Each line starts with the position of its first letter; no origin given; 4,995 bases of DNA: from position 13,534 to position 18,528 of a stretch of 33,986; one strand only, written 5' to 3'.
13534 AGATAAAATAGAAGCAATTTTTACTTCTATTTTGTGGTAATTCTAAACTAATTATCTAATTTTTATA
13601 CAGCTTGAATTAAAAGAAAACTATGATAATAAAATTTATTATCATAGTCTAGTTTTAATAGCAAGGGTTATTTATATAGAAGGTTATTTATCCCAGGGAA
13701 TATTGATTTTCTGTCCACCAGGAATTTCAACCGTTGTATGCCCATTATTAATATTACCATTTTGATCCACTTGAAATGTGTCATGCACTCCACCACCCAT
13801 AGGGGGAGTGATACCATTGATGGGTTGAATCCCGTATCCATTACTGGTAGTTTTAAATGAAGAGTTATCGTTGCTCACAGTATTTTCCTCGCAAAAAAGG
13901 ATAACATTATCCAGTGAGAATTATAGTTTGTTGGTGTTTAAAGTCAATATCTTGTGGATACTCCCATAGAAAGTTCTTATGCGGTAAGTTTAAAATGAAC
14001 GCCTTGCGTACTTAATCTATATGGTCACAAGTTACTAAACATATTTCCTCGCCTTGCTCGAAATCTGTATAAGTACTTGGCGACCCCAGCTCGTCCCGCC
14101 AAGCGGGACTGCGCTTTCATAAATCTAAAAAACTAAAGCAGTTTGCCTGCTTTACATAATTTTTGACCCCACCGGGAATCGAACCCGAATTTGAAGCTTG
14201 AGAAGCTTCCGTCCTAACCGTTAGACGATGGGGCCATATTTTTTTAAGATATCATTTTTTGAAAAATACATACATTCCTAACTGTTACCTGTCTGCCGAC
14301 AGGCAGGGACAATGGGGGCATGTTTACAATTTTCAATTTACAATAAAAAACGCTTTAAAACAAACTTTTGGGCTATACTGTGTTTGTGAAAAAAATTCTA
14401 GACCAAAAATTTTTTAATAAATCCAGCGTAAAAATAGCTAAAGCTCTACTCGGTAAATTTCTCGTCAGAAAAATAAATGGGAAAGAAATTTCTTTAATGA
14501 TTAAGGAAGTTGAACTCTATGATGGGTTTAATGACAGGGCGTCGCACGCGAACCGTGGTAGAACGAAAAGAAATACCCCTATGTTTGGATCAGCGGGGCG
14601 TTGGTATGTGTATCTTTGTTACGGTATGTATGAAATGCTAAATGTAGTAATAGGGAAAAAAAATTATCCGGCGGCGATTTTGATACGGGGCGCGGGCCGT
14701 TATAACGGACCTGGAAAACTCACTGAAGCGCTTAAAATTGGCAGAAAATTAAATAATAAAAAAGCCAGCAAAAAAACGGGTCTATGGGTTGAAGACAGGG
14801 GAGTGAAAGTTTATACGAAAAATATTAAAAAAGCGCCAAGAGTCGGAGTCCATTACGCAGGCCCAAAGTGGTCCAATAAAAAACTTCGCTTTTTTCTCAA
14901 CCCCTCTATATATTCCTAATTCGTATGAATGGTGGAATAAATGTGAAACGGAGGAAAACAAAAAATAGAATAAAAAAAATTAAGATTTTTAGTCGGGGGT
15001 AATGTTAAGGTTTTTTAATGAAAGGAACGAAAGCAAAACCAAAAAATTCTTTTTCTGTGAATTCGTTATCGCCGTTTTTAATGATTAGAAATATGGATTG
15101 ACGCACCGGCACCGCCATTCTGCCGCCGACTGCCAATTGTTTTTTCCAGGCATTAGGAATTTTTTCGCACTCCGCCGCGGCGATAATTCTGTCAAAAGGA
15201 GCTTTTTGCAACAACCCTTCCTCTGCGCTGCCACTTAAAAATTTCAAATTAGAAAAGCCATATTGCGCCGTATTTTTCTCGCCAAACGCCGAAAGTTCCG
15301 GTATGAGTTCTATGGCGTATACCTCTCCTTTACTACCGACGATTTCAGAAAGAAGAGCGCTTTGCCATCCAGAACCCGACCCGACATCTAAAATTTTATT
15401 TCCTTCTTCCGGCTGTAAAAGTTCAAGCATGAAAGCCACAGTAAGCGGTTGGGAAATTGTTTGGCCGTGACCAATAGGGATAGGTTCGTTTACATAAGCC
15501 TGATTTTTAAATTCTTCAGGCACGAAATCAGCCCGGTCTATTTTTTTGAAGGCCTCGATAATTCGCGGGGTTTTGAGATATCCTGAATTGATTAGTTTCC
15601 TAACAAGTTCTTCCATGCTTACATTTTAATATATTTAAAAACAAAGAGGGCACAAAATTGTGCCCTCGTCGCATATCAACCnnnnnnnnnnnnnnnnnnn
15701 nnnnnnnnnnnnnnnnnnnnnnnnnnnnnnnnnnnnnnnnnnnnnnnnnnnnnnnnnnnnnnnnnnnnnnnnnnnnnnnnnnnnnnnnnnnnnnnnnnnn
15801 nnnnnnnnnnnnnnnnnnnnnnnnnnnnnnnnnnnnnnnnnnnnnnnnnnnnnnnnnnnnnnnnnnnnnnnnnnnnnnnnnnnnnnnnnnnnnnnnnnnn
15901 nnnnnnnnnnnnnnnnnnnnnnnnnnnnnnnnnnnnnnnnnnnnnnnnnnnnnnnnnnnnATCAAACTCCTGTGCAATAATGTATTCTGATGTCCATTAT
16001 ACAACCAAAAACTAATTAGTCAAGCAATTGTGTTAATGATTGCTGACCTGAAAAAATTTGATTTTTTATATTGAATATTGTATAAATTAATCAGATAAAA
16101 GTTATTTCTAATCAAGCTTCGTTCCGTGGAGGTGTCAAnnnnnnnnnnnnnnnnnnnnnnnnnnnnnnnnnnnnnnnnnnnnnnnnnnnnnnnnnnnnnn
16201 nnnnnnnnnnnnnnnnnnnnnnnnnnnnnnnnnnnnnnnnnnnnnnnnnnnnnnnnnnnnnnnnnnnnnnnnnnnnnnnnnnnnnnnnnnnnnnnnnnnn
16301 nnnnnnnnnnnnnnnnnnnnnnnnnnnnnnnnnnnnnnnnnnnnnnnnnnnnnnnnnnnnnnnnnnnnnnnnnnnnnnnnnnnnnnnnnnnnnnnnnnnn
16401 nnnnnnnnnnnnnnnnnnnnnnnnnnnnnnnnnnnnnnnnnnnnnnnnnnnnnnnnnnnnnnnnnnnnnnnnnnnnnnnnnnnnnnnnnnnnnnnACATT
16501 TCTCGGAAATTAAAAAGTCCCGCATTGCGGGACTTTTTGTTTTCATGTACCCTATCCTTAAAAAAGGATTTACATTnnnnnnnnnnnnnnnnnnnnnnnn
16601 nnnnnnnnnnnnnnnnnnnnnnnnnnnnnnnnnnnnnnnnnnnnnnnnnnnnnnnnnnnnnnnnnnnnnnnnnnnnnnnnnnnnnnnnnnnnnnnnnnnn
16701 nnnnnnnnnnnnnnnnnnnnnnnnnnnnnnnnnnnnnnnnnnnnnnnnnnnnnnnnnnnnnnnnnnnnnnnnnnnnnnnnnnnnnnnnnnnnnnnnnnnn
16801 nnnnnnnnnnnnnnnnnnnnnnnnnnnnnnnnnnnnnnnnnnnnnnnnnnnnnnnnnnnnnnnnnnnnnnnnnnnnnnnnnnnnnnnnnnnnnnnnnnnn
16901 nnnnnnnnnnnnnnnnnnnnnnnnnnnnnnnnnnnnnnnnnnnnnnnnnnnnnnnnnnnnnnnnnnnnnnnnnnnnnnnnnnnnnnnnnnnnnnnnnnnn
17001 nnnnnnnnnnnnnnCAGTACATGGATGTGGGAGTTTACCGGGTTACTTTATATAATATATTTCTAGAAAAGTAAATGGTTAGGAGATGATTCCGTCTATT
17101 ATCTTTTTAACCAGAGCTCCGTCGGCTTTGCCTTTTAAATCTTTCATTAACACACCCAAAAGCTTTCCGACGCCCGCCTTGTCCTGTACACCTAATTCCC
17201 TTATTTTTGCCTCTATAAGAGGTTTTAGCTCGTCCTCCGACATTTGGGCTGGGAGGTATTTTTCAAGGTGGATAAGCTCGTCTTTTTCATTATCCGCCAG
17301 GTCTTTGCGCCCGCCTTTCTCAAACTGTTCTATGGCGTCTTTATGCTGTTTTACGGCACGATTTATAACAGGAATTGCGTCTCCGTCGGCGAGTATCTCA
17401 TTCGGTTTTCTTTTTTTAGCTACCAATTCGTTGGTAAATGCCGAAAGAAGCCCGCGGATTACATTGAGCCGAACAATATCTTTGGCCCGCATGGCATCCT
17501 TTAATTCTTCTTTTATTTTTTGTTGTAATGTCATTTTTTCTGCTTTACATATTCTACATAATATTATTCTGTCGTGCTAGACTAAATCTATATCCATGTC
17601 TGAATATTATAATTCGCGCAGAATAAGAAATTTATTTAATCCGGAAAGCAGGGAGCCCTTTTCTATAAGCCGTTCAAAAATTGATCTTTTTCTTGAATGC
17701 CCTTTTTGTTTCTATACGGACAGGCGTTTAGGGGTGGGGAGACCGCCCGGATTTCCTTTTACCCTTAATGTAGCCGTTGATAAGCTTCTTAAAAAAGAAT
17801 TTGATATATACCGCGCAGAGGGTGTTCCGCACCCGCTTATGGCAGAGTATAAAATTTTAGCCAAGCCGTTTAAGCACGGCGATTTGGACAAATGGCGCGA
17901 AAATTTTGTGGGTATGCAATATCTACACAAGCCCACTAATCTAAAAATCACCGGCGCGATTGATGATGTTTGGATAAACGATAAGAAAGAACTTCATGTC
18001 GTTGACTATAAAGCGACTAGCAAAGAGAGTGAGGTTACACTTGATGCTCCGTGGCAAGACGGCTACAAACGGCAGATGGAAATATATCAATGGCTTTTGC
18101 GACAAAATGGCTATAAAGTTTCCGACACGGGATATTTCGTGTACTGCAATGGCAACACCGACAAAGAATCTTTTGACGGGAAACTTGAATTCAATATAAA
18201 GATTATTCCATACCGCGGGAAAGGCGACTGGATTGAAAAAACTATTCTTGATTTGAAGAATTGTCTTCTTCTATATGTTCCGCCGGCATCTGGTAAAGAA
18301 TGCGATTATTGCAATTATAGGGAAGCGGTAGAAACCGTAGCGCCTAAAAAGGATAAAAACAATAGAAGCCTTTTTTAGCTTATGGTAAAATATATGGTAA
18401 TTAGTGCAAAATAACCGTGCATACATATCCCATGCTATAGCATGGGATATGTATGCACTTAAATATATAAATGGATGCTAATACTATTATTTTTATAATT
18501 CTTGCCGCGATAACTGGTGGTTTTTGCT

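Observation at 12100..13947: Retron-type reverse transcriptase locus without any recognisable effector domain, in an otherwise housekeeping CPR-like genome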

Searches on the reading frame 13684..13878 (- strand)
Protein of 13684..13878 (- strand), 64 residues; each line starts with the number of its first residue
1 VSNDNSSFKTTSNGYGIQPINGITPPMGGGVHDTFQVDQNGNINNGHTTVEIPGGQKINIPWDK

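Call 3: search_protein_families(library=pfam, proteins=[window:13684-13878:-], max_evalue=0.1)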
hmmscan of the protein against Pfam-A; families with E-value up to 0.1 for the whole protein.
window:13684-13878:- (64 aa): 0 families

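Call 4: search_protein_families(library=padloc, proteins=[window:13684-13878:-], max_evalue=0.1)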
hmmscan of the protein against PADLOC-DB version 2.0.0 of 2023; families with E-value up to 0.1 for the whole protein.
window:13684-13878:- (64 aa): 0 families

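Call 54: search_protein_families(library=ncbifam, proteins=[window:13684-13878:-], max_evalue=0.01)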
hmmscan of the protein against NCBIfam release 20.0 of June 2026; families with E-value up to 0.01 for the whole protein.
window:13684-13878:- (64 aa): 0 families

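Call 55: search_protein_families(library=phrogs, proteins=[window:13684-13878:-], max_evalue=0.01)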
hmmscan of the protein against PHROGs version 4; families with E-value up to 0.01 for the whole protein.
window:13684-13878:- (64 aa): 0 families

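Call 61: find_homologous_proteins(query=window:13684-13878:-, max_evalue=0.01)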
Query window:13684-13878:- (64 aa): 6 proteins with E <= 0.01 among 6 candidates.
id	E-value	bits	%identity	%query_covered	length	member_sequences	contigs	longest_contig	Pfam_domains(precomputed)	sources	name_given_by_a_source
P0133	4.1e-36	140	100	100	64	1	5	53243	-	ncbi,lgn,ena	ncbi:MAG: hypothetical protein AAB488_00120 [Patescibacteria group bacterium]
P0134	9.2e-18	82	67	86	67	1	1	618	-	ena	-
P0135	2.2e-15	74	59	92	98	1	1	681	-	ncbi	-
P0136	5.7e-14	70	58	92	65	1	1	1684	-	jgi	jgi:hypothetical protein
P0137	8.0e-13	66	63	98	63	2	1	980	-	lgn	-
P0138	6.0e-8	51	50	91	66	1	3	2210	-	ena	-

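Call 63: find_encoding_contigs(protein=P0133, flank=4000, max_places=6)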
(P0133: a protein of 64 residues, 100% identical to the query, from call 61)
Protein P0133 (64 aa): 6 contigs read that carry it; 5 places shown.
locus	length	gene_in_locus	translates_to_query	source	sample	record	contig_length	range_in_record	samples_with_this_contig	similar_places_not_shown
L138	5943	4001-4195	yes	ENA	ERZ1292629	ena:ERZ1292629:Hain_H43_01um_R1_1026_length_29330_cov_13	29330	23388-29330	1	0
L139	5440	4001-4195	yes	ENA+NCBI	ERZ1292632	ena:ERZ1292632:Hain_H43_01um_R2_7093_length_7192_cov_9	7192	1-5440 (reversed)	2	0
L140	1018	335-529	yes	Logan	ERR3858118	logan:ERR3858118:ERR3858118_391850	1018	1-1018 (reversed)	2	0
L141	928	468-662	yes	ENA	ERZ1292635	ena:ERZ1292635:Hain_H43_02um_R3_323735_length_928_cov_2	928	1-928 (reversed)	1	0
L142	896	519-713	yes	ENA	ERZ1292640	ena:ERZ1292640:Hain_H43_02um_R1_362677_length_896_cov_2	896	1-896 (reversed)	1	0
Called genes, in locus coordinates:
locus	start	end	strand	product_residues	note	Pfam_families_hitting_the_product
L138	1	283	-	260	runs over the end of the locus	PF12705:PDDEXK_1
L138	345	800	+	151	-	PF09424:YqeY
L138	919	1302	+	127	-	-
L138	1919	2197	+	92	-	-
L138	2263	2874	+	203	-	PF01135:PCMT, PF01209:Ubie_methyltran, PF01189:Methyltr_RsmB-F (faint), PF13847:Methyltransf_31, PF08241:Methyltransf_11 (weak), PF13649:Methyltransf_25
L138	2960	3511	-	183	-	PF02245:Pur_DNA_glyco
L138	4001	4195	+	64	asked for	-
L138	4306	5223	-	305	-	PF00078:RVT_1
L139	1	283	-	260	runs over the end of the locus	PF12705:PDDEXK_1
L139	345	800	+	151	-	PF09424:YqeY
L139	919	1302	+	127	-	-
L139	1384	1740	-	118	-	-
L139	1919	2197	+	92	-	-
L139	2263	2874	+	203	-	PF01135:PCMT, PF01209:Ubie_methyltran, PF01189:Methyltr_RsmB-F (faint), PF13847:Methyltransf_31, PF08241:Methyltransf_11 (weak), PF13649:Methyltransf_25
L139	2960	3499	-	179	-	PF02245:Pur_DNA_glyco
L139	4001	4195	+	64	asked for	-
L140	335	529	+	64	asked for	-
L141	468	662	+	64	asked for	-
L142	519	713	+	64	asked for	-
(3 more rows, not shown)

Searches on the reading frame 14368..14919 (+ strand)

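Call 54: search_protein_families(library=ncbifam, proteins=[window:14368-14919:+], max_evalue=0.01)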
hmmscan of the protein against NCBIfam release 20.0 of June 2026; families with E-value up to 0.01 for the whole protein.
window:14368-14919:+ (183 aa): 6 families
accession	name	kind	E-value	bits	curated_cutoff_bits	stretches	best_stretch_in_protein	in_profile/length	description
TIGR00567.1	3mg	subfamily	3.3e-43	147.5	116.35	2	11-109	1-101/192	DNA-3-methyladenine glycosylase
NF002001.0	PRK00802.1-1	equivalog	4.3e-38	130.9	272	2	11-108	3-101/202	DNA-3-methyladenine glycosylase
NF002004.0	PRK00802.1-4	equivalog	5.8e-37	127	211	1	8-165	4-161/182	DNA-3-methyladenine glycosylase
NF002003.0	PRK00802.1-3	equivalog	6.5e-35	120.3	182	2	10-110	6-102/203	DNA-3-methyladenine glycosylase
NF002002.0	PRK00802.1-2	equivalog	5.1e-29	101.1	249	2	9-108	4-103/197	DNA-3-methyladenine glycosylase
NF002005.0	PRK00802.1-5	equivalog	2.3e-13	50.4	229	1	8-134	6-128/230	DNA-3-methyladenine glycosylase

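Call 75: search_protein_families(library=pfam, proteins=[window:14368-14919:+], max_evalue=0.001)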
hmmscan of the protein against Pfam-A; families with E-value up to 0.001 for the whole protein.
window:14368-14919:+ (183 aa): 1 family
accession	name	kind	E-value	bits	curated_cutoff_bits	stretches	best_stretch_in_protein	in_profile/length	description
PF02245.21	Pur_DNA_glyco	-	4.4e-45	153.7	27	2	14-109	1-94/181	Methylpurine-DNA glycosylase (MPG)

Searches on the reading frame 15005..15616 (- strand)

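Call 75: search_protein_families(library=pfam, proteins=[window:15005-15616:-], max_evalue=0.001)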
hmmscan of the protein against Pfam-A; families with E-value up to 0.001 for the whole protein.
window:15005-15616:- (203 aa): 9 families
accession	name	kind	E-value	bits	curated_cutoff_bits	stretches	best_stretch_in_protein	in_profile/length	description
PF01135.25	PCMT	-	3.7e-56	190.7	20.3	1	2-201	4-207/210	Protein-L-isoaspartate(D-aspartate) O-methyltransferase (PCMT)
PF13847.12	Methyltransf_31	-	2.1e-11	44.1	27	1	70-167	2-107/145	Methyltransferase domain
PF13649.12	Methyltransf_25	-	1e-08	36.2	27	1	75-155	1-79/97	Methyltransferase domain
PF01209.24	Ubie_methyltran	-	2.5e-08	34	20.1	1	62-144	38-120/233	ubiE/COQ5 methyltransferase family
PF08241.18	Methyltransf_11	-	1.5e-05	26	21.2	1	76-153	1-73/95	Methyltransferase domain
PF01189.24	Methyltr_RsmB-F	-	2.3e-05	24.6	27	1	66-151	3-90/199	16S rRNA methyltransferase RsmB/F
PF01269.23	Fibrillarin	-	8.8e-05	22.2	27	1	67-107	67-107/227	Fibrillarin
PF02527.21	GidB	-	0.00054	19.8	27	1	64-167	42-144/184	rRNA small subunit methyltransferase G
PF13679.12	Methyltransf_32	-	0.00064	20.1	27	1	66-136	20-94/143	Methyltransferase domain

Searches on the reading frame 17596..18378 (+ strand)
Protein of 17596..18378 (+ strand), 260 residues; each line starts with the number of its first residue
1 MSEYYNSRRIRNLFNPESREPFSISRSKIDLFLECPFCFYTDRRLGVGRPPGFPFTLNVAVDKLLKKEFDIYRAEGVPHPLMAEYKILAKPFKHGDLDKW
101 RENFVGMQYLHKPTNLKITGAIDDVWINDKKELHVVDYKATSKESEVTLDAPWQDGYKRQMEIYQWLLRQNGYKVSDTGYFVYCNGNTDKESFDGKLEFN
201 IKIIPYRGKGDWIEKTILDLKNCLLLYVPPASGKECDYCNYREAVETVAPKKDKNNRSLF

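Call 75: search_protein_families(library=pfam, proteins=[window:17596-18378:+], max_evalue=0.001)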
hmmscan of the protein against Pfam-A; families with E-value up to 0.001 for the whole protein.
window:17596-18378:+ (260 aa): 1 family
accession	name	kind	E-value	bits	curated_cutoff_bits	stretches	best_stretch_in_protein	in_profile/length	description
PF12705.13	PDDEXK_1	-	6.5e-14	52.9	22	1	105-243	115-244/247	PD-(D/E)XK nuclease superfamily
